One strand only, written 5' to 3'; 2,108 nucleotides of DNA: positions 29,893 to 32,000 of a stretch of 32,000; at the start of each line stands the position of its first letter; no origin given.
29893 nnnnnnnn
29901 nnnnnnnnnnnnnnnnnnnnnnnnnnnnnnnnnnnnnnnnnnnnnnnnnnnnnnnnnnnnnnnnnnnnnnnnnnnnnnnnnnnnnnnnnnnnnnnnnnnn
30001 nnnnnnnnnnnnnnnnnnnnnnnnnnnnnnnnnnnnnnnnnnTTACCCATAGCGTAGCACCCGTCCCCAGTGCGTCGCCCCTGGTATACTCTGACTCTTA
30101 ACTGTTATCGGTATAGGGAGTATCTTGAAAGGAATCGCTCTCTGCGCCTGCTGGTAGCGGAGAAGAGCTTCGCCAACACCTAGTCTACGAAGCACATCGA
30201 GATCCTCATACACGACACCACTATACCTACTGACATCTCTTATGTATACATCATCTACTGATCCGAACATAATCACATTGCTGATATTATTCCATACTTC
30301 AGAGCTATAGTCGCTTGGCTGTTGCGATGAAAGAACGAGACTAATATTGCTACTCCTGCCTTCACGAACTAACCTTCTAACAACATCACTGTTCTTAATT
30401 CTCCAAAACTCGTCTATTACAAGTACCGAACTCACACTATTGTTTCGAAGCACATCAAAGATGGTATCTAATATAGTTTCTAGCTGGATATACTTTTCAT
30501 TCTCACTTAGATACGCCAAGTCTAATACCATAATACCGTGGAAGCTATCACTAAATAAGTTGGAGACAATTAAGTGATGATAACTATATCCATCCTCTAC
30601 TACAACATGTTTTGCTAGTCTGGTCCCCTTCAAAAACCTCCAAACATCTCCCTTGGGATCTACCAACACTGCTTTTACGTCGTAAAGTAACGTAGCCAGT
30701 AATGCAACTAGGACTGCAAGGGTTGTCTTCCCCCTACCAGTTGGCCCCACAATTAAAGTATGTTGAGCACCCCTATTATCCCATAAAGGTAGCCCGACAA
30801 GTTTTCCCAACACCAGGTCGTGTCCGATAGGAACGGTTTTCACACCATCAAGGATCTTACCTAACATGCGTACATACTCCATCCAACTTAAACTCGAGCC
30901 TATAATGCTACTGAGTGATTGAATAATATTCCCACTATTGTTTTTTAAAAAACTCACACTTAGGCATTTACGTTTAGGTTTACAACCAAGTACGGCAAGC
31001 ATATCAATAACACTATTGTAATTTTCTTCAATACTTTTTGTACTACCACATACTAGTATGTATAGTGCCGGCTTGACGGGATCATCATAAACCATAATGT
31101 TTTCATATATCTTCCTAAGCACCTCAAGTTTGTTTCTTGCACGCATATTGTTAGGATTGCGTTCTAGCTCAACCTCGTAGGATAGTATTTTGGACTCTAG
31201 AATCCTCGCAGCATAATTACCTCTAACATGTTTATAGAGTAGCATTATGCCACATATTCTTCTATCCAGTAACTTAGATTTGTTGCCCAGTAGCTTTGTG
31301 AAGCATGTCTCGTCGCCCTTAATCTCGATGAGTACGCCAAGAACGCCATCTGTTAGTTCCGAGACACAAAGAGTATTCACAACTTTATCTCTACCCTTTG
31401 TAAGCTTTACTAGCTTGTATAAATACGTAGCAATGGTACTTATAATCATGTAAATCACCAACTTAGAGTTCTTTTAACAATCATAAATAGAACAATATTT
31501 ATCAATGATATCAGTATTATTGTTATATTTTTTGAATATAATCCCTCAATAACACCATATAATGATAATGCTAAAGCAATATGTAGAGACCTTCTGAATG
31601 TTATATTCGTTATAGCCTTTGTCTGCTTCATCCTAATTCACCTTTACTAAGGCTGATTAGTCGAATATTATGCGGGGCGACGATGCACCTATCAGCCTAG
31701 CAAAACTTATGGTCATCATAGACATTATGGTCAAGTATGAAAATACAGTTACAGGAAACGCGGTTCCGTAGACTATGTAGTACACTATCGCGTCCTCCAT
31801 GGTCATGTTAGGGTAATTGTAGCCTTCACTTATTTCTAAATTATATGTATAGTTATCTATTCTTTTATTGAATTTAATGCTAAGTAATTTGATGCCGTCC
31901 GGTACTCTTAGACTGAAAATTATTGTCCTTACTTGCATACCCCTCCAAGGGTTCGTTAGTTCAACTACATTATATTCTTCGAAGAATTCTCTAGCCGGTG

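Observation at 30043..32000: AT-rich operon encoding a VirB4/CedB-like ATPase plus small membrane proteins, truncated by the window edge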

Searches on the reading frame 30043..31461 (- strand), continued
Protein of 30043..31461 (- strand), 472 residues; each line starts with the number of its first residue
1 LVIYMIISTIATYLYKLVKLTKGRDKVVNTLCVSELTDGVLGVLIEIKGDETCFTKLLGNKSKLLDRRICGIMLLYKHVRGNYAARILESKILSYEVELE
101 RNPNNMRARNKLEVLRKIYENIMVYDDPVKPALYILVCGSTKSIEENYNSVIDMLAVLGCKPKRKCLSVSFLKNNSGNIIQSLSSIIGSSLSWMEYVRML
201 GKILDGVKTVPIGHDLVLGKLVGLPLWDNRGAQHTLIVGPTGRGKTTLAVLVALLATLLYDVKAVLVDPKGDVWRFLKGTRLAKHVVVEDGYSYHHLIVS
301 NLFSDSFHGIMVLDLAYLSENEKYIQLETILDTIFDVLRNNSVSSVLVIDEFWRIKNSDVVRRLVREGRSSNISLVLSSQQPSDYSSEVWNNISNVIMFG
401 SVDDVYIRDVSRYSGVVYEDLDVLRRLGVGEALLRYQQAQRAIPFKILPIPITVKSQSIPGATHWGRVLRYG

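Call 81: find_homologous_proteins(query=L001:8079-8348:+, max_evalue=0.00001)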
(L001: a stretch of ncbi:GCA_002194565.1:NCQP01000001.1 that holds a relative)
Query L001:8079-8348:+ (89 aa): 135 proteins with E <= 0.00001 among 135 candidates; the best 120 are listed.
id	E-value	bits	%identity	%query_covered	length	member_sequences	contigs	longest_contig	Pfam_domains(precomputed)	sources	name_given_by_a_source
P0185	8.0e-49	181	98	100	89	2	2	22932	PF27251.1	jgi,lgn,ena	-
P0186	2.0e-46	174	89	100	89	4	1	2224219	PF27251.1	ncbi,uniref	ncbi:DNA import protein CedA1 [Pyrodictium abyssi]|uniref:DNA import protein CedA1 n=1 Tax=Pyrodicti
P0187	1.2e-45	171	87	100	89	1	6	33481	PF27251.1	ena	-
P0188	2.6e-45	170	85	100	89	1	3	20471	PF27251.1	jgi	-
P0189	3.0e-45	170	85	100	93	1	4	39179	PF27251.1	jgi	-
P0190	4.2e-42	160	83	99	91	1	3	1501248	PF27251.1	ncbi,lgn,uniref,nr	ncbi:hypothetical protein CF15_06315 [Pyrodictium occultum]|uniref:Uncharacterized protein n=1 Tax=P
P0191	1.2e-36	143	78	92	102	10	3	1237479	PF27251.1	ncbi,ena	-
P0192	7.0e-36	140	76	97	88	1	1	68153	PF27251.1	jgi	jgi:hypothetical protein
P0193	7.9e-36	140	76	92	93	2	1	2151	PF27251.1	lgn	-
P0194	1.1e-35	140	77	92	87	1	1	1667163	PF27251.1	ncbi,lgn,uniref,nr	ncbi:DNA import protein CedA1 [Hyperthermus butylicus]|uniref:DNA import protein CedA1 n=1 Tax=Hyper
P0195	1.8e-35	139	70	99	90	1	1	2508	PF27251.1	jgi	jgi:hypothetical protein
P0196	2.1e-35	139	74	92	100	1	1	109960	PF27251.1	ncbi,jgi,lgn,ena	-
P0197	2.8e-35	138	83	87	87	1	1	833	PF27251.1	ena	-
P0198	2.8e-35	138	74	97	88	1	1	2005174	PF27251.1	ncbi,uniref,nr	ncbi:hypothetical protein PYJP_08980 [Pyrofollis japonicus]|uniref:DNA import protein CedA1 n=1 Tax=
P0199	4.3e-35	138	74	98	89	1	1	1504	PF27251.1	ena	-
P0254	6.3e-26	108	59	88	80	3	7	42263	PF27251.1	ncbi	ncbi:MAG: DNA import protein CedA1 [Saccharolobus sp.]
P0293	7.9e-24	102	55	88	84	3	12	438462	PF27251.1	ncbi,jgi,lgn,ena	ncbi:MAG: DNA import protein CedA1 [Acidilobaceae archaeon]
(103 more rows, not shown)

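Call 82: find_encoding_contigs(protein=P0254, flank=6000, max_places=1)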
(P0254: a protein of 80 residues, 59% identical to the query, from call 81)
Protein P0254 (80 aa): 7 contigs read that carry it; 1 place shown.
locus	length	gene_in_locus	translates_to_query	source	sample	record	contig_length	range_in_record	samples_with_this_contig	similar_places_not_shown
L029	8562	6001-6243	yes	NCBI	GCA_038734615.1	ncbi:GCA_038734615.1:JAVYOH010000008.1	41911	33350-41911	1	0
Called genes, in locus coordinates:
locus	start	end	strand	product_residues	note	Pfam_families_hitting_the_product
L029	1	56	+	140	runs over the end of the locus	PF01655:Ribosomal_L32e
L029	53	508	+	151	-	PF01280:Ribosomal_L19e, PF25476:Ribosomal_L19e_C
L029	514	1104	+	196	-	PF17144:Ribosomal_L5e, PF00861:Ribosomal_L18p (faint), PF17144:Ribosomal_L5e (weak)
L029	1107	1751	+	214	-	PF00333:Ribosomal_S5, PF03719:Ribosomal_S5_C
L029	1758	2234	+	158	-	PF00327:Ribosomal_L30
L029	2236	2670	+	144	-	PF00828:Ribosomal_L27A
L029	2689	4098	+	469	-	PF10559:Plug_translocon, PF00344:SecY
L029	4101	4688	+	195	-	PF13207:AAA_17, PF13238:AAA_18 (weak)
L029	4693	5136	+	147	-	-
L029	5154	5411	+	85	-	PF01199:Ribosomal_L34e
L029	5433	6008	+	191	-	PF00004:AAA (faint), PF01712:dNK (faint), PF02224:Cytidylate_kin (weak), PF13189:Cytidylate_kin2, PF13207:AAA_17, PF13238:AAA_18, PF13671:AAA_33 (weak), PF02224:Cytidylate_kin (weak)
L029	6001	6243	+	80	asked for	PF27251:CedA1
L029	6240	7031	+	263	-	PF27251:CedA1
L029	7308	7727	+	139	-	PF01951:Archease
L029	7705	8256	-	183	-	PF07998:Peptidase_M54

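Call 83: find_encoding_contigs(protein=P0293, flank=8000, max_places=1)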
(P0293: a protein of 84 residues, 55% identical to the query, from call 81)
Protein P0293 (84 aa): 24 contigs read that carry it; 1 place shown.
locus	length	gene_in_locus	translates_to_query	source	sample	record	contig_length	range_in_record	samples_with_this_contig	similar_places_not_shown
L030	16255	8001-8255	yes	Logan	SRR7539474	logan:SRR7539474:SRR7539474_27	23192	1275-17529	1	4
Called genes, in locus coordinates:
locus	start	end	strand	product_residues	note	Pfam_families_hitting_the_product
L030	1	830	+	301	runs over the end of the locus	-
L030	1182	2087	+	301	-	-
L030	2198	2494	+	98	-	PF04410:Gar1 (weak)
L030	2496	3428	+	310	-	PF00382:TFIIB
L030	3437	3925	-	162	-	PF22502:SEN2-like_N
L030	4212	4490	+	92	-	-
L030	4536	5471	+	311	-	PF02729:OTCace_N, PF00185:OTCace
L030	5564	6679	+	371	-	PF03463:eRF1_1, PF18854:baeRF_family10, PF03464:eRF1_2, PF18859:acVLRF1, PF03465:eRF1_3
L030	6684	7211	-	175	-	PF01467:CTP_transf_like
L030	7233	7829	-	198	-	PF02163:Peptidase_M50 (weak)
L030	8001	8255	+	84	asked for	PF27251:CedA1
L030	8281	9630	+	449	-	PF27251:CedA1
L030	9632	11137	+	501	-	PF01935:DUF87 (weak)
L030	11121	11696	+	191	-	-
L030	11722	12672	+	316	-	PF13714:PEP_mutase, PF00463:ICL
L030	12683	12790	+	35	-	-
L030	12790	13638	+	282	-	PF02598:Methyltrn_RNA_3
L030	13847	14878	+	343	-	PF00297:Ribosomal_L3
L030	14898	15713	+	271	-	PF00573:Ribosomal_L4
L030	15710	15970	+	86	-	PF00276:Ribosomal_L23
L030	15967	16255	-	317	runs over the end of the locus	PF00142:Fer4_NifH (faint), PF01656:CbiA, PF10609:ParA, PF13614:AAA_31 (faint)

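Call 87: search_protein_families(library=ncbifam, proteins=[L029:6240-7031:+, L030:8281-9630:+, L030:9632-11137:+], max_evalue=0.01)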
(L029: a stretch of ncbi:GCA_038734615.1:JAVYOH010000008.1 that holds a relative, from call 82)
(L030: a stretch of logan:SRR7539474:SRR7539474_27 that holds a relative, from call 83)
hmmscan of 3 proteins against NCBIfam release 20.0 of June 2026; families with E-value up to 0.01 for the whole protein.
L029:6240-7031:+ (263 aa): 3 families
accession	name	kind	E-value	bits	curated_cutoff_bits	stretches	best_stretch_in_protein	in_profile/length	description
NF053657.1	CedE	equivalog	2e-110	368.6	400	1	3-261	1-260/260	DNA-translocating protein CedE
NF041796.2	Ced_CedA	equivalog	3.5e-77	259.5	330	1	3-262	2-259/259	DNA import protein CedA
NF041797.1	Ced_CedA1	equivalog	2.7e-08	33.8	100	1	8-68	12-72/75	DNA import protein CedA1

L030:8281-9630:+ (449 aa): 3 families
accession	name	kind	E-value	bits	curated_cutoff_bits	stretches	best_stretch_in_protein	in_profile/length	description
NF041796.2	Ced_CedA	equivalog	8.3e-32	110.8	330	1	4-186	10-194/259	DNA import protein CedA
NF053657.1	CedE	equivalog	1.2e-23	84.3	400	1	4-200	9-207/260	DNA-translocating protein CedE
NF041797.1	Ced_CedA1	equivalog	5.9e-05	23.1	100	1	4-54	15-65/75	DNA import protein CedA1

L030:9632-11137:+ (501 aa): 8 families
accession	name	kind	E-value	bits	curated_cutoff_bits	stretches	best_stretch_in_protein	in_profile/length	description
NF041017.1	DNA_import_CedB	equivalog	6.4e-15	54.8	700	2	335-478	427-584/590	DNA import protein CedB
NF053655.1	CedD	equivalog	2.7e-08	32.9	600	1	343-468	383-512/527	DNA-translocating ATPase CedD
TIGR00929.1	VirB4_CagE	subfamily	7.4e-08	31.1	643.1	1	241-302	439-495/792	VirB4 family type IV secretion/conjugal transfer ATPase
TIGR03743.1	SXT_TraD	subfamily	4.6e-07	28.7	366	1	237-293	173-222/636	conjugative transfer system coupling protein TraD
NF010447.0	PRK13873.1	equivalog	1.7e-05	22.9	1020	0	343-424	604-685/815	conjugal transfer protein TrbE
NF045975.1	VirB4_plasma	equivalog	0.00018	19.4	590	0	211-303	484-573/894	Mbov_0397 family ICE element conjugal transfer ATPase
TIGR03928.1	T7_EssCb_Firm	equivalog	0.0016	16.1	778.4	0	370-436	907-977/1296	type VII secretion protein EssC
NF042943.1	HerA_antiphage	equivalog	0.0063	15.1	800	0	207-271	124-188/566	anti-phage-associated helicase HerA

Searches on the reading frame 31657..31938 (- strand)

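Call 3: search_protein_families(library=pfam, proteins=[window:31657-31938:-], max_evalue=0.1)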
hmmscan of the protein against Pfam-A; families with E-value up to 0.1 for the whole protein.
window:31657-31938:- (93 aa): 1 family
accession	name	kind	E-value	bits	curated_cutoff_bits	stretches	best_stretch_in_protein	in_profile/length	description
PF23815.1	DUF7186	-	0.043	14.1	27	1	54-78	9-33/39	Family of unknown function (DUF7186)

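Call 4: search_protein_families(library=ncbifam, proteins=[window:31657-31938:-], max_evalue=0.1)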
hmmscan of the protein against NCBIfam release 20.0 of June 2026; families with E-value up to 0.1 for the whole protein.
window:31657-31938:- (93 aa): 0 families
